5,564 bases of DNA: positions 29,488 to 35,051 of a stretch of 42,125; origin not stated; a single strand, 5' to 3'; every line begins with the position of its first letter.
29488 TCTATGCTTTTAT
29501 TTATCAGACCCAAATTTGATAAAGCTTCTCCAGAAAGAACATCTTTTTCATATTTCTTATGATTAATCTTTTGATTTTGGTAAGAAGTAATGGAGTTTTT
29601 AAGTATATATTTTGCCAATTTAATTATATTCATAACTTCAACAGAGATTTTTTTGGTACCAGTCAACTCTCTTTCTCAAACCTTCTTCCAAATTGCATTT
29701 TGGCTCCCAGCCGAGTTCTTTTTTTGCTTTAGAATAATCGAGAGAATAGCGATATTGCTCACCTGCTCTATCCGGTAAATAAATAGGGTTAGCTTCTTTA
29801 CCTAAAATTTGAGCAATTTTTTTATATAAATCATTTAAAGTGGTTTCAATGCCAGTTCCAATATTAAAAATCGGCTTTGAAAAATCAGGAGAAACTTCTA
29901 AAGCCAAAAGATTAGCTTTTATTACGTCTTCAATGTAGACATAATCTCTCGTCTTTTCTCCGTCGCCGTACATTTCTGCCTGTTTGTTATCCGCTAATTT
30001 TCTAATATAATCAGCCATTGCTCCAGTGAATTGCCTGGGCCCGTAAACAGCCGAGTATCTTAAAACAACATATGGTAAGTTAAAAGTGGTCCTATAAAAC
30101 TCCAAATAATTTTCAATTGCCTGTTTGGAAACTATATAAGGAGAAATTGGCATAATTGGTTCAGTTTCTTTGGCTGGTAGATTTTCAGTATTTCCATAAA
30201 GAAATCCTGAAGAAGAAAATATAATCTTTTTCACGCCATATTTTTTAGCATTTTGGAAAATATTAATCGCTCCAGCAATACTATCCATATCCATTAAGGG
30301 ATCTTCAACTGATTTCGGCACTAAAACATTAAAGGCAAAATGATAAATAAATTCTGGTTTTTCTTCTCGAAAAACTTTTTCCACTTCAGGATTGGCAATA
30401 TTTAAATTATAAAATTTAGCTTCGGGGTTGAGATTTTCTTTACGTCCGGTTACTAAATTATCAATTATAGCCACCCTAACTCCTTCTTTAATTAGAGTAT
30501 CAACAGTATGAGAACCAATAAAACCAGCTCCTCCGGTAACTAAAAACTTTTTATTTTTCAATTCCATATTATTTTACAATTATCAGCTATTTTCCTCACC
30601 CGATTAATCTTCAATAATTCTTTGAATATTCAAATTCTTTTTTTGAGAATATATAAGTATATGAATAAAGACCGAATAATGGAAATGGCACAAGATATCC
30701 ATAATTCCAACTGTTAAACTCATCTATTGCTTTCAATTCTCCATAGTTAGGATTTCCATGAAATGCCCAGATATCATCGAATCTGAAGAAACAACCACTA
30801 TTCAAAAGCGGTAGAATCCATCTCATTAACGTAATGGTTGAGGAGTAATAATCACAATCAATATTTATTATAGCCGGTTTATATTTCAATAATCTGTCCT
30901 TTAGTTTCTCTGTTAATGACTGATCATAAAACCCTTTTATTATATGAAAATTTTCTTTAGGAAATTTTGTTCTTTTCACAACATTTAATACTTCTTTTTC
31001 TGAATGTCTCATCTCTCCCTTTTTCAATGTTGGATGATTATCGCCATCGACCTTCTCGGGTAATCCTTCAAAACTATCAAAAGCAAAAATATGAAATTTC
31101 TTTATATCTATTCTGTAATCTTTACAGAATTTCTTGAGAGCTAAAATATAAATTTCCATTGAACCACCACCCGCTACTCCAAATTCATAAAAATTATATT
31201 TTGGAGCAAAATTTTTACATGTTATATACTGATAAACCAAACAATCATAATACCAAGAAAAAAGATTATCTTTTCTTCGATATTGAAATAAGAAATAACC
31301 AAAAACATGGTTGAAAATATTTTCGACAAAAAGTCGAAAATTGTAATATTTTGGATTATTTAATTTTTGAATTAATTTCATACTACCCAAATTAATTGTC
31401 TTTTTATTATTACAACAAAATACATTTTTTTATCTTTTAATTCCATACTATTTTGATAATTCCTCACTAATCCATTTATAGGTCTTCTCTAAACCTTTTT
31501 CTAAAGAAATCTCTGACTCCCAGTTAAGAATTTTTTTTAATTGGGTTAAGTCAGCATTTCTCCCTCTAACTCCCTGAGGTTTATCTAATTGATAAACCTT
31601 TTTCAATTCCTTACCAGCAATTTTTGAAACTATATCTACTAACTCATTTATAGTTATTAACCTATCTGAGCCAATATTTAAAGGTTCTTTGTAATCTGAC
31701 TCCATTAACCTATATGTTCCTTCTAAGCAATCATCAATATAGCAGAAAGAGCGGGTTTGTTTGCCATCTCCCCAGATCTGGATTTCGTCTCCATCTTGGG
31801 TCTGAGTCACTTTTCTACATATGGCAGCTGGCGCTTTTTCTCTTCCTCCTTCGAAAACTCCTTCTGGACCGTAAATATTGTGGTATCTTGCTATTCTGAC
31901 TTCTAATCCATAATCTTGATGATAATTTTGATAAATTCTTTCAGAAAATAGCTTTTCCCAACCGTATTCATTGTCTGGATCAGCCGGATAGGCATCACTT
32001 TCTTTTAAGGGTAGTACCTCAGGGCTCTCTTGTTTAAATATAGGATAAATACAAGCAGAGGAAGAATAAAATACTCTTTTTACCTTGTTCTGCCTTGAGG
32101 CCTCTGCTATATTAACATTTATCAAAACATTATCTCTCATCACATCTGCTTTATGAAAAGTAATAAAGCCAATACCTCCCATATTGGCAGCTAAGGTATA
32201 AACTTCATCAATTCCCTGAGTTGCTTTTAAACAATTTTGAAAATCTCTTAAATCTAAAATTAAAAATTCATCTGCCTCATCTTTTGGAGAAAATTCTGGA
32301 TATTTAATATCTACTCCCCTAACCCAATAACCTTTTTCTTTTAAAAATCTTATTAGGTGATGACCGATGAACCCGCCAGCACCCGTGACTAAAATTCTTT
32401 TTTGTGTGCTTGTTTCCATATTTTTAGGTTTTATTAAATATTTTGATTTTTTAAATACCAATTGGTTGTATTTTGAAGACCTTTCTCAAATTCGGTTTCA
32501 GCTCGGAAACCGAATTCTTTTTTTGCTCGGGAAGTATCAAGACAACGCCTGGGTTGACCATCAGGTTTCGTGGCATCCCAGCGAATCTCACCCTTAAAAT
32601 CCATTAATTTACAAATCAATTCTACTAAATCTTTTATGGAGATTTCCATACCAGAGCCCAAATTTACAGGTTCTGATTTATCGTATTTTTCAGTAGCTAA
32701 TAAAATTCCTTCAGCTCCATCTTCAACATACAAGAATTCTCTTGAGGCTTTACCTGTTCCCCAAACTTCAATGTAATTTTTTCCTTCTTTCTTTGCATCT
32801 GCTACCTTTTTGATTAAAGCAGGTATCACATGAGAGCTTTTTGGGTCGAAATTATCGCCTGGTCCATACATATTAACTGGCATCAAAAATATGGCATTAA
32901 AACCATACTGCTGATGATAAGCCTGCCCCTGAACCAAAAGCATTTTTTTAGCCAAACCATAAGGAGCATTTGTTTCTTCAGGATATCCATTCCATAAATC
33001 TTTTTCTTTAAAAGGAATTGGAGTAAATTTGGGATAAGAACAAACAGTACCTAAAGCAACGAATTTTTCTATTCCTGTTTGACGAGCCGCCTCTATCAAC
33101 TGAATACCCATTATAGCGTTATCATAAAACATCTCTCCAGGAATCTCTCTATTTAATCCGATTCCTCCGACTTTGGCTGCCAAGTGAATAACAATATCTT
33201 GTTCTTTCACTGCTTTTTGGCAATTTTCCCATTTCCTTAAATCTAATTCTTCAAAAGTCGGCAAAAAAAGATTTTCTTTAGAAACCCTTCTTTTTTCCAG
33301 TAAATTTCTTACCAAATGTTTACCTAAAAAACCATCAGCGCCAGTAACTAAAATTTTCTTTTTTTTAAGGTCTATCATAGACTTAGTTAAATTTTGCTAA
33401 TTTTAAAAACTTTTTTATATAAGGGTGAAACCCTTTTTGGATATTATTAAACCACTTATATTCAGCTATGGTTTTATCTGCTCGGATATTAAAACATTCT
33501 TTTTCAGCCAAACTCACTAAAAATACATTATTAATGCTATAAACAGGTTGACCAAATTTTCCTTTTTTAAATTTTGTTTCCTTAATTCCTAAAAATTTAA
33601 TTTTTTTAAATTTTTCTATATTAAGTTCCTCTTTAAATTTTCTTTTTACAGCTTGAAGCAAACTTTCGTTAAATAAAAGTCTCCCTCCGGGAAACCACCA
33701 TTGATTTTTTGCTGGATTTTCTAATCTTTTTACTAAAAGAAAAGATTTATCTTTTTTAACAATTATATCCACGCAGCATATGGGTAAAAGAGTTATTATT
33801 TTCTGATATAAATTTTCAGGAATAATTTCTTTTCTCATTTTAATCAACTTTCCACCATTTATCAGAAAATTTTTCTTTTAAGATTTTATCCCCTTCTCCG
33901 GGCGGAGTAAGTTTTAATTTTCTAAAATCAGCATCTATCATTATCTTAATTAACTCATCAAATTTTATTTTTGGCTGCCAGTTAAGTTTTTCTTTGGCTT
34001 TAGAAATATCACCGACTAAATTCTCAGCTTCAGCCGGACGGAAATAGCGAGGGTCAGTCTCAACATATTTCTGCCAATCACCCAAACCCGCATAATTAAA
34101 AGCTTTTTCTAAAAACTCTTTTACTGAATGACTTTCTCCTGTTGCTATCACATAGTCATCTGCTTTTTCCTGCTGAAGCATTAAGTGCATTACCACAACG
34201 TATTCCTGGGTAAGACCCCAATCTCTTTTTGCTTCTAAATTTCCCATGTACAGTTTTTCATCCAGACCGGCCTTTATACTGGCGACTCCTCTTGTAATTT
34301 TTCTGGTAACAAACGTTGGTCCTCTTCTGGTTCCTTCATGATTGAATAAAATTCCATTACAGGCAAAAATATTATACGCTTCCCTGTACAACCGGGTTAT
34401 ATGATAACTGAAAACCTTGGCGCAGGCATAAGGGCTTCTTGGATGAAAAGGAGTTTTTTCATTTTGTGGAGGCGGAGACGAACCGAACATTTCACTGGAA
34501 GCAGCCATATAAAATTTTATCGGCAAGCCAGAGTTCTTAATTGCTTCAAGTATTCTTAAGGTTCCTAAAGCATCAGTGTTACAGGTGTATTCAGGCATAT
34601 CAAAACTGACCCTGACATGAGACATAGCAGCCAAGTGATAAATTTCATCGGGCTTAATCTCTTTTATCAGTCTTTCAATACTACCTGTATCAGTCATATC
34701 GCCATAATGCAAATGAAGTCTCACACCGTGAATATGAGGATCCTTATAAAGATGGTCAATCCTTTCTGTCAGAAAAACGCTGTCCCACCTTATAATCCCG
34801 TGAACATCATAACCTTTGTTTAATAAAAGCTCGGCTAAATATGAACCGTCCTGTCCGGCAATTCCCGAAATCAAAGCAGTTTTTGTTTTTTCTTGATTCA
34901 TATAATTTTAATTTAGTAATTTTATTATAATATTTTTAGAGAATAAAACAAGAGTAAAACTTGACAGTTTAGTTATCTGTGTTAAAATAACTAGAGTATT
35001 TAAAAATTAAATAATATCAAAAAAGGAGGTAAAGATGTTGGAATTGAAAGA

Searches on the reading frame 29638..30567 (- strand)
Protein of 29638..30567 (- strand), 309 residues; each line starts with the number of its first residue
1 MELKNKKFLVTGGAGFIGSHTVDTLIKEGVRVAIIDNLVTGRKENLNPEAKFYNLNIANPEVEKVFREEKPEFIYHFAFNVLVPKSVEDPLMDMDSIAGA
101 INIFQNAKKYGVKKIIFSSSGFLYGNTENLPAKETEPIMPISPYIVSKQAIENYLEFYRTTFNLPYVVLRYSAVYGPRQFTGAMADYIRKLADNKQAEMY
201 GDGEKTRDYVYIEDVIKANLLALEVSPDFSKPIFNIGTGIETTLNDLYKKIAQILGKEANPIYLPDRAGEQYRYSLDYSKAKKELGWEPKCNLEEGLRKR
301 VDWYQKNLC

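Call 14: search_protein_families(library=pfam, proteins=[window:29638-30567:-], max_evalue=0.001)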
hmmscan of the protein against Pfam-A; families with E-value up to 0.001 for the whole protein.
window:29638-30567:- (309 aa): 8 families
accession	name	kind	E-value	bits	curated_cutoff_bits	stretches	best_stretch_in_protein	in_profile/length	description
PF01370.27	Epimerase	-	1.2e-54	185.7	20.9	1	9-237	2-240/240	NAD dependent epimerase/dehydratase family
PF16363.11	GDP_Man_Dehyd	-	2.5e-52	178.8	27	1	9-299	1-331/332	GDP-mannose 4,6 dehydratase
PF01073.25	3Beta_HSD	-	6.8e-15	55.3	22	1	9-223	1-229/280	3-beta hydroxysteroid dehydrogenase/isomerase family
PF04321.23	RmlD_sub_bind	-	3e-10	40.1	27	1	7-199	2-175/287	RmlD substrate binding domain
PF07993.18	NAD_binding_4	-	2.5e-06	27.3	20.1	0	72-185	90-217/258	Male sterility protein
PF02719.21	Polysacc_synt_2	-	4.1e-06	26.6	20.2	1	9-120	2-128/293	Polysaccharide biosynthesis protein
PF13460.12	NAD_binding_10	-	6.6e-06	26.5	27.2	1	12-174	1-146/184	NAD(P)H-binding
PF05368.20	NmrA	-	0.001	19.2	27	0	5-193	2-170/298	NmrA-like family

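Call 82: search_protein_families(library=ncbifam, proteins=[window:29638-30567:-], max_evalue=0.00001)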
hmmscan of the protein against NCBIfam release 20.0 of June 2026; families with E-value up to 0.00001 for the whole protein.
window:29638-30567:- (309 aa): 21 families
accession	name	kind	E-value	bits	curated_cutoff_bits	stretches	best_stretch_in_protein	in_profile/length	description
TIGR01181.1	dTDP_gluc_dehyt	equivalog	2.5e-55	187.8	365.1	1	7-307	1-314/321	dTDP-glucose 4,6-dehydratase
TIGR01179.1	galE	equivalog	3e-54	184.1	262.3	1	8-307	2-328/332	UDP-glucose 4-epimerase GalE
TIGR04180.1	EDH_00030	hypoth_equivalog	2e-38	132.1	475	1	9-291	2-296/297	NAD-dependent 4,6-dehydratase LegB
NF011728.1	PRK15181.1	equivalog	3.5e-35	121.6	760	1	3-305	13-338/348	Vi polysaccharide biosynthesis UDP-N-acetylglucosaminuronic acid C-4 epimerase TviC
NF007490.0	PRK10084.1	subfamily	4.7e-33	114.7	649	2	133-307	156-337/361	dTDP-glucose 4,6-dehydratase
TIGR02197.1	heptose_epim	equivalog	5.7e-33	114.4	274.6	1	9-306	2-315/316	ADP-glyceromanno-heptose 6-epimerase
NF007582.0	PRK10217.1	equivalog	1.2e-31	110.1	698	1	6-307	2-334/355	dTDP-glucose 4,6-dehydratase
NF007956.0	PRK10675.1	subfamily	2e-31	109.4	394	1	7-306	2-331/338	UDP-glucose 4-epimerase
NF047922.1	GDPFucSynFcl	equivalog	5.1e-20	72.1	500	1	5-307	2-304/308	GDP-L-fucose synthase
TIGR02622.1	CDP_4_6_dhtase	equivalog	1.9e-19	70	278.45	1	4-306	3-332/352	CDP-glucose 4,6-dehydratase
TIGR03466.1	HpnA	hypoth_equivalog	5.1e-17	61.7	367.65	1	7-266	2-257/327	hopanoid-associated sugar epimerase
NF008360.0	PRK11150.1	equivalog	6.9e-17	61.6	452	1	115-273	111-273/310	ADP-glyceromanno-heptose 6-epimerase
TIGR01472.1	gmd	equivalog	3.5e-13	49.5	415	1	61-250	68-263/342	GDP-mannose 4,6-dehydratase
NF052578.1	StrlDmthSdmBMthl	equivalog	5.1e-10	39.6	600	1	9-226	4-219/328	sterol demethylase protein SdmB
TIGR01214.1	rmlD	equivalog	3.7e-09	36.1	224.05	1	7-185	1-164/285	dTDP-4-dehydrorhamnose reductase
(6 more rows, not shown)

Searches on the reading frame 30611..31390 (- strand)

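Call 14: search_protein_families(library=pfam, proteins=[window:30611-31390:-], max_evalue=0.001)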
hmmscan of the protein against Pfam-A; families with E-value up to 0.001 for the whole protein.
window:30611-31390:- (259 aa): 2 families
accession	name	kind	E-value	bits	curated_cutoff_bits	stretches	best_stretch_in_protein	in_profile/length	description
PF05711.17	TylF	-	6.3e-10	39.2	23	1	66-211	94-233/264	Macrocin-O-methyltransferase (TylF)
PF13578.12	Methyltransf_24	-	2.8e-05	25.4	26.3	1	69-207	2-105/105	Methyltransferase domain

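Call 82: search_protein_families(library=ncbifam, proteins=[window:30611-31390:-], max_evalue=0.00001)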
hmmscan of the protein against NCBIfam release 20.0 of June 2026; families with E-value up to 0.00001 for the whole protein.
window:30611-31390:- (259 aa): 0 families

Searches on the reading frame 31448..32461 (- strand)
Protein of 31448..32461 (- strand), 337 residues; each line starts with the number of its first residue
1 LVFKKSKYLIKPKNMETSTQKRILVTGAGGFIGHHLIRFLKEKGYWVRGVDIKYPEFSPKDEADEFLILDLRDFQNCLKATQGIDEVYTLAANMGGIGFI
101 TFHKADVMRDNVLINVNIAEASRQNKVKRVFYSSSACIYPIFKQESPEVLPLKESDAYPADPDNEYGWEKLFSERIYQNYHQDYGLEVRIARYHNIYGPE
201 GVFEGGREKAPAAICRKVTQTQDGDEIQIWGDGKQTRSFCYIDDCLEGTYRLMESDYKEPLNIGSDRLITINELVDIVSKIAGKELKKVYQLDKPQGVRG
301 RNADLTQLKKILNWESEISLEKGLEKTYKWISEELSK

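Call 14: search_protein_families(library=pfam, proteins=[window:31448-32461:-], max_evalue=0.001)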
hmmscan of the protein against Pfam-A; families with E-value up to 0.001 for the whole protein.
window:31448-32461:- (337 aa): 8 families
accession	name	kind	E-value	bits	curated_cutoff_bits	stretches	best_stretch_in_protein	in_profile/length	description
PF01370.27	Epimerase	-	6.5e-50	170.2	20.9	1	23-264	1-240/240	NAD dependent epimerase/dehydratase family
PF16363.11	GDP_Man_Dehyd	-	1.7e-31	110.4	27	1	24-327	1-332/332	GDP-mannose 4,6 dehydratase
PF01073.25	3Beta_HSD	-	6.5e-11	42.2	22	1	24-176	1-156/280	3-beta hydroxysteroid dehydrogenase/isomerase family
PF05368.20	NmrA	-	4.9e-08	33.3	27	1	20-147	2-119/298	NmrA-like family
PF07993.18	NAD_binding_4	-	1.6e-07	31.2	20.1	1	103-198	104-209/258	Male sterility protein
PF02719.21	Polysacc_synt_2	-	2.7e-07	30.5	20.2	1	23-134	1-127/293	Polysaccharide biosynthesis protein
PF13460.12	NAD_binding_10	-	6.9e-07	29.7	27.2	1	27-140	1-103/184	NAD(P)H-binding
PF04321.23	RmlD_sub_bind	-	0.00011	21.9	27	1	22-198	2-153/287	RmlD substrate binding domain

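Call 82: search_protein_families(library=ncbifam, proteins=[window:31448-32461:-], max_evalue=0.00001)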
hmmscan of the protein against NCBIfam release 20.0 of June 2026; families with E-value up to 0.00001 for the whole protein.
window:31448-32461:- (337 aa): 26 families (the best 25 are shown)
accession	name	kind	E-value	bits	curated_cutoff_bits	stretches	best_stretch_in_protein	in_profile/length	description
NF047922.1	GDPFucSynFcl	equivalog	7.9e-43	147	500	1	20-334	2-304/308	GDP-L-fucose synthase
TIGR04180.1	EDH_00030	hypoth_equivalog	2.6e-29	102.3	475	1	23-316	1-294/297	NAD-dependent 4,6-dehydratase LegB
TIGR01179.1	galE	equivalog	7.4e-26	90.8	262.3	1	22-334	1-328/332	UDP-glucose 4-epimerase GalE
TIGR01181.1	dTDP_gluc_dehyt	equivalog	3.7e-24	85.4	365.1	1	22-333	1-313/321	dTDP-glucose 4,6-dehydratase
TIGR02197.1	heptose_epim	equivalog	1e-23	84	274.6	1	23-332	1-314/316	ADP-glyceromanno-heptose 6-epimerase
NF011728.1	PRK15181.1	equivalog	2.7e-15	56.2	760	1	21-333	16-339/348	Vi polysaccharide biosynthesis UDP-N-acetylglucosaminuronic acid C-4 epimerase TviC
TIGR03466.1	HpnA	hypoth_equivalog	5.5e-15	55.1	367.65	1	22-140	2-118/327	hopanoid-associated sugar epimerase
NF042423.1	oxyalk_red_Shew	equivalog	2.3e-14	53.2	580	1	19-201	7-179/331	2-alkyl-3-oxoalkanoate reductase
NF005998.1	PRK08125.1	equivalog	9.1e-14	50.8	777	1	7-328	302-646/649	bifunctional UDP-4-amino-4-deoxy-L-arabinose formyltransferase/UDP-glucuronic acid oxidase ArnA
NF007490.0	PRK10084.1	subfamily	7.6e-13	48.2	649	1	148-331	150-334/361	dTDP-glucose 4,6-dehydratase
NF007956.0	PRK10675.1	subfamily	1.3e-11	44.2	394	1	23-333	3-331/338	UDP-glucose 4-epimerase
NF042422.1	oxyalk_red_OleD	equivalog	2.1e-11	43.8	580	1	22-199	2-171/329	2-alkyl-3-oxoalkanoate reductase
TIGR04130.1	FnlA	equivalog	5.1e-10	38.8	730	1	23-141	7-131/337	UDP-N-acetylglucosamine 4,6-dehydratase/5-epimerase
NF008360.0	PRK11150.1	equivalog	2.5e-09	36.8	452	1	23-308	2-278/310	ADP-glyceromanno-heptose 6-epimerase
NF008872.0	PRK11908.1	equivalog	6.2e-09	35.3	294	1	21-256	2-240/349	bifunctional UDP-4-keto-pentose/UDP-xylose synthase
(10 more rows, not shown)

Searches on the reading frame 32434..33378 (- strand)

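Call 14: search_protein_families(library=pfam, proteins=[window:32434-33378:-], max_evalue=0.001)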
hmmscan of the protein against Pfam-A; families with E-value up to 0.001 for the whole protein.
window:32434-33378:- (314 aa): 7 families
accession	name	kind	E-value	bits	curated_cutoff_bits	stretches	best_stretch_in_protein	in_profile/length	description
PF01370.27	Epimerase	-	6.8e-58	196.3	20.9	1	9-241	1-240/240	NAD dependent epimerase/dehydratase family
PF16363.11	GDP_Man_Dehyd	-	6.6e-28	98.6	27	1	10-303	1-331/332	GDP-mannose 4,6 dehydratase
PF01073.25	3Beta_HSD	-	2e-09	37.4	22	1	10-234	1-234/280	3-beta hydroxysteroid dehydrogenase/isomerase family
PF02719.21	Polysacc_synt_2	-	3.2e-07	30.3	20.2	0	46-111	62-128/293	Polysaccharide biosynthesis protein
PF13460.12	NAD_binding_10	-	1.8e-06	28.4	27.2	1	13-117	1-104/184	NAD(P)H-binding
PF07993.18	NAD_binding_4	-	2e-05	24.4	20.1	0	11-31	1-21/258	Male sterility protein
PF04321.23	RmlD_sub_bind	-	0.00011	21.9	27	1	8-68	2-60/287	RmlD substrate binding domain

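Call 82: search_protein_families(library=ncbifam, proteins=[window:32434-33378:-], max_evalue=0.00001)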
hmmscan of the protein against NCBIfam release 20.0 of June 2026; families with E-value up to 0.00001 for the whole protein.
window:32434-33378:- (314 aa): 16 families
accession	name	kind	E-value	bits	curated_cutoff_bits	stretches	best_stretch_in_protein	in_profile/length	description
NF047922.1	GDPFucSynFcl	equivalog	6.4e-88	295.1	500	1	5-313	1-306/308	GDP-L-fucose synthase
TIGR01181.1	dTDP_gluc_dehyt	equivalog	2.4e-31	109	365.1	1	9-313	2-316/321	dTDP-glucose 4,6-dehydratase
TIGR04180.1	EDH_00030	hypoth_equivalog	2e-29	102.6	475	1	46-272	57-271/297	NAD-dependent 4,6-dehydratase LegB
TIGR01179.1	galE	equivalog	2.3e-23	82.6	262.3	1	8-313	1-330/332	UDP-glucose 4-epimerase GalE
NF007490.0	PRK10084.1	subfamily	2.1e-19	69.7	649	1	138-313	165-339/361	dTDP-glucose 4,6-dehydratase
NF011728.1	PRK15181.1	equivalog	2.4e-17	62.9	760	1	25-311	55-340/348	Vi polysaccharide biosynthesis UDP-N-acetylglucosaminuronic acid C-4 epimerase TviC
NF007582.0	PRK10217.1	equivalog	6e-17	61.8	698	1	25-312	40-335/355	dTDP-glucose 4,6-dehydratase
NF042422.1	oxyalk_red_OleD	equivalog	3.5e-13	49.6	580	1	8-230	2-216/329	2-alkyl-3-oxoalkanoate reductase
NF007956.0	PRK10675.1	subfamily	6.7e-13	48.5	394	1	40-311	52-332/338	UDP-glucose 4-epimerase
TIGR02197.1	heptose_epim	equivalog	1.2e-12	47.7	274.6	1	9-309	1-314/316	ADP-glyceromanno-heptose 6-epimerase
TIGR03466.1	HpnA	hypoth_equivalog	3.6e-10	39.2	367.65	1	8-187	2-188/327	hopanoid-associated sugar epimerase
NF042423.1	oxyalk_red_Shew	equivalog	1.9e-09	37.1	580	1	4-242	6-234/331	2-alkyl-3-oxoalkanoate reductase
NF008872.0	PRK11908.1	equivalog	7.5e-08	31.8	294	0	140-260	149-272/349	bifunctional UDP-4-keto-pentose/UDP-xylose synthase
TIGR02622.1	CDP_4_6_dhtase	equivalog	8.8e-08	31.7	278.45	0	46-310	62-332/352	CDP-glucose 4,6-dehydratase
NF052578.1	StrlDmthSdmBMthl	equivalog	5.6e-07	29.6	600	1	9-255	3-241/328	sterol demethylase protein SdmB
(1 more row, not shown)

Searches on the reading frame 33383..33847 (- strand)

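Call 14: search_protein_families(library=pfam, proteins=[window:33383-33847:-], max_evalue=0.001)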
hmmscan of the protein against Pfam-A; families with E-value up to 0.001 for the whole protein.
window:33383-33847:- (154 aa): 1 family
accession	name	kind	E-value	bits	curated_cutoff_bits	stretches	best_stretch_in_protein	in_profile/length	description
PF00293.34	NUDIX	-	1.6e-13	51.3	21.1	1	26-134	6-114/134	NUDIX domain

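Call 82: search_protein_families(library=ncbifam, proteins=[window:33383-33847:-], max_evalue=0.00001)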
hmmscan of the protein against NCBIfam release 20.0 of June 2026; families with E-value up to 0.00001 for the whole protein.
window:33383-33847:- (154 aa): 4 families
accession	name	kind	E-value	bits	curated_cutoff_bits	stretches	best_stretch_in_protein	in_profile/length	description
NF011963.0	PRK15434.1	subfamily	9.3e-11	41.7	146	1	14-133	8-129/159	GDP-mannose mannosyl hydrolase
NF006530.0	PRK08999.1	equivalog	3.6e-09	36.1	245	1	26-84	10-69/315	Nudix family hydrolase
NF003785.0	PRK05379.1-1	equivalog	1.8e-06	27.4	418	1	23-79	203-259/347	bifunctional nicotinamide-nucleotide adenylyltransferase/Nudix hydroxylase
TIGR00586.1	mutt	equivalog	7.3e-06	26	97.9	0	25-85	8-69/129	8-oxo-dGTP diphosphatase MutT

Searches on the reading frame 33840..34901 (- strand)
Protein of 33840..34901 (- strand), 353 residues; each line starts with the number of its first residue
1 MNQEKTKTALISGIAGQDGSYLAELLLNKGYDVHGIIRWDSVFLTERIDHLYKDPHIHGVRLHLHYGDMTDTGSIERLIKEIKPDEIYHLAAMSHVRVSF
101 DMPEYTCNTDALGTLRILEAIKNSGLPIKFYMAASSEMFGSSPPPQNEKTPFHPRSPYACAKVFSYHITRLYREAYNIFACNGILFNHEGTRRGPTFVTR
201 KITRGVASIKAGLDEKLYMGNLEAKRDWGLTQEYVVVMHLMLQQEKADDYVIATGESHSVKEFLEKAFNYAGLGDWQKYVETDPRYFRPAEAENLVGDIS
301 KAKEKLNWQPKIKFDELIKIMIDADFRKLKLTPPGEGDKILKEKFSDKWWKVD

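Call 14: search_protein_families(library=pfam, proteins=[window:33840-34901:-], max_evalue=0.001)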
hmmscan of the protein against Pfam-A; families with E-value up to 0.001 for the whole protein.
window:33840-34901:- (353 aa): 4 families
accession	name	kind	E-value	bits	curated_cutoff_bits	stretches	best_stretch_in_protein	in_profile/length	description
PF16363.11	GDP_Man_Dehyd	-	8.6e-135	449.9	27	1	10-321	1-332/332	GDP-mannose 4,6 dehydratase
PF01370.27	Epimerase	-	2.1e-64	217.7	20.9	1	9-253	1-240/240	NAD dependent epimerase/dehydratase family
PF02719.21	Polysacc_synt_2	-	2.7e-06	27.2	20.2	1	10-125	2-119/293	Polysaccharide biosynthesis protein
PF04321.23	RmlD_sub_bind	-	1.9e-05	24.3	27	1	10-179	4-146/287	RmlD substrate binding domain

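Call 82: search_protein_families(library=ncbifam, proteins=[window:33840-34901:-], max_evalue=0.00001)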
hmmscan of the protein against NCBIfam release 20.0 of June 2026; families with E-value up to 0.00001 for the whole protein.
window:33840-34901:- (353 aa): 12 families
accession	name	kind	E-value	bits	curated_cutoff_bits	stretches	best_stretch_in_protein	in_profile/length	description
TIGR01472.1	gmd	equivalog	1.1e-146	488.4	415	1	7-328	1-341/342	GDP-mannose 4,6-dehydratase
TIGR01181.1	dTDP_gluc_dehyt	equivalog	3e-30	105.4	365.1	1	9-323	2-309/321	dTDP-glucose 4,6-dehydratase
TIGR04180.1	EDH_00030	hypoth_equivalog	6.1e-29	101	475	1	10-312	2-296/297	NAD-dependent 4,6-dehydratase LegB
TIGR02622.1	CDP_4_6_dhtase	equivalog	2.3e-23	82.9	278.45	1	6-127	4-121/352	CDP-glucose 4,6-dehydratase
TIGR01179.1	galE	equivalog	5.1e-22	78.1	262.3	1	10-190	3-178/332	UDP-glucose 4-epimerase GalE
NF007490.0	PRK10084.1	subfamily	9.4e-14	51.2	649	1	10-322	4-331/361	dTDP-glucose 4,6-dehydratase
NF007582.0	PRK10217.1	equivalog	2e-13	50.2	698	1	7-245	2-243/355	dTDP-glucose 4,6-dehydratase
NF011728.1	PRK15181.1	equivalog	3.4e-11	42.7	760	1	7-320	16-332/348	Vi polysaccharide biosynthesis UDP-N-acetylglucosaminuronic acid C-4 epimerase TviC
NF043036.1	ErythonDh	equivalog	1.4e-10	40.9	325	1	10-165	4-156/321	D-erythronate dehydrogenase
NF007956.0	PRK10675.1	subfamily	3.5e-09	36.3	394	1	9-168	3-159/338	UDP-glucose 4-epimerase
NF041015.1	UDPsulfquin_syn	equivalog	1.9e-06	27.1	575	0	55-124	61-133/384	UDP-sulfoquinovose synthase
NF052578.1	StrlDmthSdmBMthl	equivalog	2.8e-06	27.3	600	1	8-272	2-246/328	sterol demethylase protein SdmB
